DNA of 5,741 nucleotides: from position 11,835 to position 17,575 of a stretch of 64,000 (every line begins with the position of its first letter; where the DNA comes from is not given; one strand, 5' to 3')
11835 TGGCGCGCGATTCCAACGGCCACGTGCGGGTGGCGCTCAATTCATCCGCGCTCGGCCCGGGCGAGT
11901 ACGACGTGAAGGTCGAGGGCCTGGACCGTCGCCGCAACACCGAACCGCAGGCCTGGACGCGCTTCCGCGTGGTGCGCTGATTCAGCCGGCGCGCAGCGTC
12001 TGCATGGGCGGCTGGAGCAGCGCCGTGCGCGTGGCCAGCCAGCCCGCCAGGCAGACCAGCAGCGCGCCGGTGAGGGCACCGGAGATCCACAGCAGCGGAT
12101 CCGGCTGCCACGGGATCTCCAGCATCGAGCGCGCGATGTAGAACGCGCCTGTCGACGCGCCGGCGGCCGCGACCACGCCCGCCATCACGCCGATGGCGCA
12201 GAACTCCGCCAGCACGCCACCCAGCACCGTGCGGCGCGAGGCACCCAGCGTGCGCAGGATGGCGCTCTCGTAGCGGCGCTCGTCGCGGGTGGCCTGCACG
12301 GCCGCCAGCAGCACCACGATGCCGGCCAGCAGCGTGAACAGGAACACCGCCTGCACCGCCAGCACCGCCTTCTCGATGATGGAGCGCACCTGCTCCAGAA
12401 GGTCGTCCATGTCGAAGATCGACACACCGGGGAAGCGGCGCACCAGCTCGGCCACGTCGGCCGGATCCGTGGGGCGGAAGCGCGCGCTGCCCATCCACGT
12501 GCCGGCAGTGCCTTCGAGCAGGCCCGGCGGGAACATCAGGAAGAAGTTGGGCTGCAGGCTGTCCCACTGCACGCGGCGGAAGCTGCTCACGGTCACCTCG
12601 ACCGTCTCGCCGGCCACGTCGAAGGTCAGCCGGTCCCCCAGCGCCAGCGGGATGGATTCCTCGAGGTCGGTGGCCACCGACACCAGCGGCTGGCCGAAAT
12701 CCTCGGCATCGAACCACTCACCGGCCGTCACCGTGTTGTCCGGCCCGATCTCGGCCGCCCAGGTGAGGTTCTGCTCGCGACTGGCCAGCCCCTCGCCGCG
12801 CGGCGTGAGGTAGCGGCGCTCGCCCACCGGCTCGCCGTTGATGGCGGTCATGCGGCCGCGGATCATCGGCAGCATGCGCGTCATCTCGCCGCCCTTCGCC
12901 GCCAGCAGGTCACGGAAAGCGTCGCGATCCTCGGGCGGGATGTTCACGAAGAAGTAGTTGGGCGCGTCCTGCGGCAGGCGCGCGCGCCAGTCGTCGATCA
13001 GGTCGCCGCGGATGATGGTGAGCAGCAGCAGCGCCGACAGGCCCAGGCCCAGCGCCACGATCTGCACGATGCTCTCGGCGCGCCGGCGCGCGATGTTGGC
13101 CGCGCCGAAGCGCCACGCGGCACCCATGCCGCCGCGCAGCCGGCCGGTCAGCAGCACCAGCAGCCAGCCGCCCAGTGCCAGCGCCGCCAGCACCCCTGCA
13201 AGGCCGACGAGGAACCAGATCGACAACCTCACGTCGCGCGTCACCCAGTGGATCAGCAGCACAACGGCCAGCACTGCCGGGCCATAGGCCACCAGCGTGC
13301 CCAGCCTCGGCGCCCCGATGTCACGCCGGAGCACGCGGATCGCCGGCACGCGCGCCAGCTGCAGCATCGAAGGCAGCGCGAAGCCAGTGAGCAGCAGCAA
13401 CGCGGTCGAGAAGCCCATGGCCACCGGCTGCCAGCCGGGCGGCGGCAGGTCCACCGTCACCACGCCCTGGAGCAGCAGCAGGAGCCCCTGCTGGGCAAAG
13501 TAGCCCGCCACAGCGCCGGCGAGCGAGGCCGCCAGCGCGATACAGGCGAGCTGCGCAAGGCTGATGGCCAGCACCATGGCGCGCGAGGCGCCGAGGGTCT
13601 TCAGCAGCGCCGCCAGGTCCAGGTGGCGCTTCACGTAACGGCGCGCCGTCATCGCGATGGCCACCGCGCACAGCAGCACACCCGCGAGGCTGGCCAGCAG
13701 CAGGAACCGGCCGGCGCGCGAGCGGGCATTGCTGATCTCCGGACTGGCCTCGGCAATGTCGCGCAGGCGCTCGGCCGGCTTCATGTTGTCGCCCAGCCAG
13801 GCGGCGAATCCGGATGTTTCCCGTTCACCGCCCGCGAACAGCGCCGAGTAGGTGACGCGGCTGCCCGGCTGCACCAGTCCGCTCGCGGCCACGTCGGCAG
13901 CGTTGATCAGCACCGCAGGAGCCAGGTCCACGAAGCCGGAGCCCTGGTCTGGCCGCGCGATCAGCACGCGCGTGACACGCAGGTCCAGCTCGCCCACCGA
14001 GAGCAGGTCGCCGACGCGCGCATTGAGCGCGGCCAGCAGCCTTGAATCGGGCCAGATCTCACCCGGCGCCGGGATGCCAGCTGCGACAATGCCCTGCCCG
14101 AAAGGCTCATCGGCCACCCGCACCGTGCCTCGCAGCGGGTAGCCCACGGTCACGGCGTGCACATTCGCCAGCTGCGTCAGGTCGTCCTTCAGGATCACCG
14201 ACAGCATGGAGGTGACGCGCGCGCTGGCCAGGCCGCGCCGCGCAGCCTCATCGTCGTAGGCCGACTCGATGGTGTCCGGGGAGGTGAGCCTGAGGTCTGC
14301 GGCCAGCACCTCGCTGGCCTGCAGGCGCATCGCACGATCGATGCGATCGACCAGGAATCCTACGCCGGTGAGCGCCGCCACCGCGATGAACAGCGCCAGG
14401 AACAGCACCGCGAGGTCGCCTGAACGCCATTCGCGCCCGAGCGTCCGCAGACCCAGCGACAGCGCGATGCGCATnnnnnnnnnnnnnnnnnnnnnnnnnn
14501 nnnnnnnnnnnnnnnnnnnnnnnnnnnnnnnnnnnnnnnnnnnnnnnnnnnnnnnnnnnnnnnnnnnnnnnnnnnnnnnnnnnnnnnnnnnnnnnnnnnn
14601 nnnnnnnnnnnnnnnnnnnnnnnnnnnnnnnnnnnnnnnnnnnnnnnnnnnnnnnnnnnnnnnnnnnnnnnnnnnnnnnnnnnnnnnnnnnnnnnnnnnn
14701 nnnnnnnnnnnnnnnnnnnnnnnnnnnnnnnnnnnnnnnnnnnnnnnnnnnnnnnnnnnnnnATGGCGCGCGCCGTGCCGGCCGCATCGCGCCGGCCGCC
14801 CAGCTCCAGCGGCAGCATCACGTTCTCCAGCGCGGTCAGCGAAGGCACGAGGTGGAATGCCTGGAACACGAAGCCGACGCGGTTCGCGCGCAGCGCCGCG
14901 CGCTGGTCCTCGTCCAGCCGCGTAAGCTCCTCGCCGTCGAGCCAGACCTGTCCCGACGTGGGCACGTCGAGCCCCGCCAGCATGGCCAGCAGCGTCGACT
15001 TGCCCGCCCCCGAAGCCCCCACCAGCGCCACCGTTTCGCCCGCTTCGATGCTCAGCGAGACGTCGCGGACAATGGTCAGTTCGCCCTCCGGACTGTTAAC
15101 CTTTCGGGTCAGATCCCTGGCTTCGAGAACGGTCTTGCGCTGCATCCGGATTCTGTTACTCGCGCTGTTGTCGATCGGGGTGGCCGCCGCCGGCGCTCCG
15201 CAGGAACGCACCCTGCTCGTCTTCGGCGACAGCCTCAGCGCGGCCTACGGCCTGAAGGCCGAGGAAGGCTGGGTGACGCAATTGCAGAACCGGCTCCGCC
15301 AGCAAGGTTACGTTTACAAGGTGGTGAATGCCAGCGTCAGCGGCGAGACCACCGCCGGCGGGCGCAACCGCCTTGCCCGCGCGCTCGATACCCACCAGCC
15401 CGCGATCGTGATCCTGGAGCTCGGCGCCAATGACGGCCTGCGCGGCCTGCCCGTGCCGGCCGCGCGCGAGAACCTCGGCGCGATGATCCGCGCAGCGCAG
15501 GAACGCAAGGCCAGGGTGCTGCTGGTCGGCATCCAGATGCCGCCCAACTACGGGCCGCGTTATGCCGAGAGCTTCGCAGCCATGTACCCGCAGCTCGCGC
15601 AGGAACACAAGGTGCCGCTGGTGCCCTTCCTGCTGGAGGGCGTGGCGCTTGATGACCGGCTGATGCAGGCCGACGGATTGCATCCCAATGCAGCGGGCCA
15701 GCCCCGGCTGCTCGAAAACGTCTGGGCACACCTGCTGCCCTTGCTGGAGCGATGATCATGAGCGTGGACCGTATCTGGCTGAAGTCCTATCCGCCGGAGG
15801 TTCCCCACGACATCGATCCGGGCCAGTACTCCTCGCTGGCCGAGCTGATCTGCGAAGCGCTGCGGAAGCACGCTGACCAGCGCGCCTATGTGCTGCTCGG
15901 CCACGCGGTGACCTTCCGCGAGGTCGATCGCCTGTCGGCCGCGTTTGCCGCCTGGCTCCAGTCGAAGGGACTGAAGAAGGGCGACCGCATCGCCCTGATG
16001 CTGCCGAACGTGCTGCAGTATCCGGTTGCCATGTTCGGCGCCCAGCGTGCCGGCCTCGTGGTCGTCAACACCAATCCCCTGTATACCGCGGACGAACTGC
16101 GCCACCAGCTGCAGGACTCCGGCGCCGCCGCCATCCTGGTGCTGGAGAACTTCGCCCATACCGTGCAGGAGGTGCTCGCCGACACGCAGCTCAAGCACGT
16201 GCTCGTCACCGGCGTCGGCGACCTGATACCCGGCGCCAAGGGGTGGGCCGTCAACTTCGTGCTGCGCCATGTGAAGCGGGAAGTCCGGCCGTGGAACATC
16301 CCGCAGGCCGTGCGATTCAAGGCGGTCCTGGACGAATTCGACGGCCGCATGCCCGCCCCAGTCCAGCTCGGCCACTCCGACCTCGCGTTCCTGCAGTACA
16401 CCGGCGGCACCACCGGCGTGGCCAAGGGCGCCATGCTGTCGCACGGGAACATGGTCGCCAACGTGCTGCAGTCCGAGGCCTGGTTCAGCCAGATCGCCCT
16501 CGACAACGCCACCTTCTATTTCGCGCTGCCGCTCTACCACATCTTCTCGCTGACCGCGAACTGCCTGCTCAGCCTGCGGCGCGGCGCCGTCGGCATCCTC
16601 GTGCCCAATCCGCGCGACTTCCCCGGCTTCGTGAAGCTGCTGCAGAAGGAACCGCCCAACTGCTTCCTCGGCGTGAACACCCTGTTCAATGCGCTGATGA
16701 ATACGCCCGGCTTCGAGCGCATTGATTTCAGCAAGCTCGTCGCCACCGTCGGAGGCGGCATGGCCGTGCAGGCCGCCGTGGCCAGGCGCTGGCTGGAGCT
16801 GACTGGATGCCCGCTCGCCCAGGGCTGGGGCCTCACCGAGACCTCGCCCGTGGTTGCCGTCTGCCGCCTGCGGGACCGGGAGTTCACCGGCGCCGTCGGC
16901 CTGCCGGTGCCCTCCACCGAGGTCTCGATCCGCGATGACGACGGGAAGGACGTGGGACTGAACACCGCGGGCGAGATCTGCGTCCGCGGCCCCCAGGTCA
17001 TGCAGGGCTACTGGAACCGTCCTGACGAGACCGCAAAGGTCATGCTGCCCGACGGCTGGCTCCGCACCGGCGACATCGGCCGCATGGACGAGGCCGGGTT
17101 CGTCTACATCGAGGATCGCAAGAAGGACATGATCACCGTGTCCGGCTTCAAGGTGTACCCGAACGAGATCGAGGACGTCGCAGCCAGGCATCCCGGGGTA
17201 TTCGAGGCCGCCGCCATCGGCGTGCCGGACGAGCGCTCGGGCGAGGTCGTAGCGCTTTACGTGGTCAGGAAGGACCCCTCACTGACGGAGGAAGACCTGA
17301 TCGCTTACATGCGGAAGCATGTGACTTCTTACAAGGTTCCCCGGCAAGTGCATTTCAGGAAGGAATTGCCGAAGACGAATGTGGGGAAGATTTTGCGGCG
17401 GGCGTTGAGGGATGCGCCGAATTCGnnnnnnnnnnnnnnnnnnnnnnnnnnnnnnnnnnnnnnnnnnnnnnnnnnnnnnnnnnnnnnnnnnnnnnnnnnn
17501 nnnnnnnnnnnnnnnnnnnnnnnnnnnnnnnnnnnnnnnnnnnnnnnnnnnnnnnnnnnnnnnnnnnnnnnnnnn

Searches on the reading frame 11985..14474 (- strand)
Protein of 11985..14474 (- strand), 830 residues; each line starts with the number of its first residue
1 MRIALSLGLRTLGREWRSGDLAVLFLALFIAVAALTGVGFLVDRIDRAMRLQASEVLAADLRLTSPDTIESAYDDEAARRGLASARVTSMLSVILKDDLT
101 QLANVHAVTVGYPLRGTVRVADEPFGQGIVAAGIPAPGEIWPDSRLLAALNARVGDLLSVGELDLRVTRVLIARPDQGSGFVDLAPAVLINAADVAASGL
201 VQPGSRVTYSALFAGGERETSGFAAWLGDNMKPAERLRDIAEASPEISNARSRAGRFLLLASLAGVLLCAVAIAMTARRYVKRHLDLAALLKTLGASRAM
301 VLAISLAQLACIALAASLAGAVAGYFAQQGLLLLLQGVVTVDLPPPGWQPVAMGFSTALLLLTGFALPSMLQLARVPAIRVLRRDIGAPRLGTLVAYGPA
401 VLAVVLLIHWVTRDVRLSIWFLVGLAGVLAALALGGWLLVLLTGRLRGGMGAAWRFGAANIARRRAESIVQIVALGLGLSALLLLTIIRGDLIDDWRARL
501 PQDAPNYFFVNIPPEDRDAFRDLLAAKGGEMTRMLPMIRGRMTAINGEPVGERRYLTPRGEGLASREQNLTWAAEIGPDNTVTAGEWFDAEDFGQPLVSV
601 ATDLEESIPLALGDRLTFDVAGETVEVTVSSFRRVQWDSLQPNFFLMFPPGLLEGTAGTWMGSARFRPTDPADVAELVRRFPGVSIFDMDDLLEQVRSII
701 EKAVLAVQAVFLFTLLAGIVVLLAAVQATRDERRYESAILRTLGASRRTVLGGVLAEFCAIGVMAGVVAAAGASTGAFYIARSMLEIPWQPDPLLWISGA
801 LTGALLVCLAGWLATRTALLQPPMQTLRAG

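Call 58: search_protein_families(library=pfam, proteins=[window:11985-14474:-], max_evalue=0.001)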
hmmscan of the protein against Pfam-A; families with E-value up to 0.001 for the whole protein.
window:11985-14474:- (830 aa): 1 family
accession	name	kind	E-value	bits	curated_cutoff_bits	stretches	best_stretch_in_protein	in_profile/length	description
PF02687.27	FtsX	-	1e-16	61.5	25.5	2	710-819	3-116/120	FtsX-like permease C-terminal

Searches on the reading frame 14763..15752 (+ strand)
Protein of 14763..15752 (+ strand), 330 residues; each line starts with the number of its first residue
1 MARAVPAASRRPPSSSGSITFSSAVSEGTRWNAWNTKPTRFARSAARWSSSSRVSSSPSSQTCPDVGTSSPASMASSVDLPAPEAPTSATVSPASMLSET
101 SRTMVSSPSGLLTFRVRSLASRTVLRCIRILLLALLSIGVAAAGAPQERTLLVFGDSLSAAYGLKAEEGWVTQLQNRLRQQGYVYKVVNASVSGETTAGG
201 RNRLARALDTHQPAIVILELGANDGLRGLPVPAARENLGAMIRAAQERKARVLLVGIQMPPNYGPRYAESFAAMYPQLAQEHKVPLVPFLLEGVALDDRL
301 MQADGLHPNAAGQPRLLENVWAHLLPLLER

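Call 58: search_protein_families(library=pfam, proteins=[window:14763-15752:+], max_evalue=0.001)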
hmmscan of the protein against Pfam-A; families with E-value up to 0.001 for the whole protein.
window:14763-15752:+ (330 aa): 4 families
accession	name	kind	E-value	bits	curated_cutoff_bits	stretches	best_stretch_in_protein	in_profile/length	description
PF13472.12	Lipase_GDSL_2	-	1.4e-31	110.8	32.9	1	153-313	1-176/178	GDSL-like Lipase/Acylhydrolase family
PF00657.28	Lipase_GDSL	-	4.9e-18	66.5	23.6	1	151-318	1-206/208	GDSL-like Lipase/Acylhydrolase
PF25182.1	NonGDSL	-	1.8e-09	37.7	80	1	149-285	28-168/220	Non-GDSL lipase-like family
PF04311.20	DUF459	-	0.00035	20.4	27.2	0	151-227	2-74/197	Protein of unknown function (DUF459)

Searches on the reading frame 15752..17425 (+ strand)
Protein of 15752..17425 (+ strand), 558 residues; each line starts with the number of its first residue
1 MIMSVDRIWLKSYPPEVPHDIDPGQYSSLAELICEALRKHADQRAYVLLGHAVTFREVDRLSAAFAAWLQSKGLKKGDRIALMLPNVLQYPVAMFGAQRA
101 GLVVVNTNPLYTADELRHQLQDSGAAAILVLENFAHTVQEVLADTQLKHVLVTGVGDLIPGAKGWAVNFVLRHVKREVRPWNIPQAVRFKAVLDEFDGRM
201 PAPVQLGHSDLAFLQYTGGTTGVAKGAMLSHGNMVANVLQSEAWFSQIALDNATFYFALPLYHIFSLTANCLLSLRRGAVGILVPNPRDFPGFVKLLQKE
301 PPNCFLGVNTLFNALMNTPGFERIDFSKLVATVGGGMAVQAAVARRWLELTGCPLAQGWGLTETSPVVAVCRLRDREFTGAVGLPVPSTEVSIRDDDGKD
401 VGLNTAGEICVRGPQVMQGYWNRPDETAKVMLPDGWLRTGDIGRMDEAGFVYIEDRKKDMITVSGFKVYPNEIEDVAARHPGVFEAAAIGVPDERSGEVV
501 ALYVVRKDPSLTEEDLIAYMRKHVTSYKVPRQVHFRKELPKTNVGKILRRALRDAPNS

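Call 58: search_protein_families(library=pfam, proteins=[window:15752-17425:+], max_evalue=0.001)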
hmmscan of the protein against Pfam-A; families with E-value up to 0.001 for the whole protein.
window:15752-17425:+ (558 aa): 2 families
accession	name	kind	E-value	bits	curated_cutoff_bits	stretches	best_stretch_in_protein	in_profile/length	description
PF00501.34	AMP-binding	-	1e-94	317.9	29.9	1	36-421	4-384/384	AMP-binding enzyme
PF13193.12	AMP-binding_C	-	1e-21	78.1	24.5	1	472-546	1-76/76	AMP-binding enzyme C-terminal domain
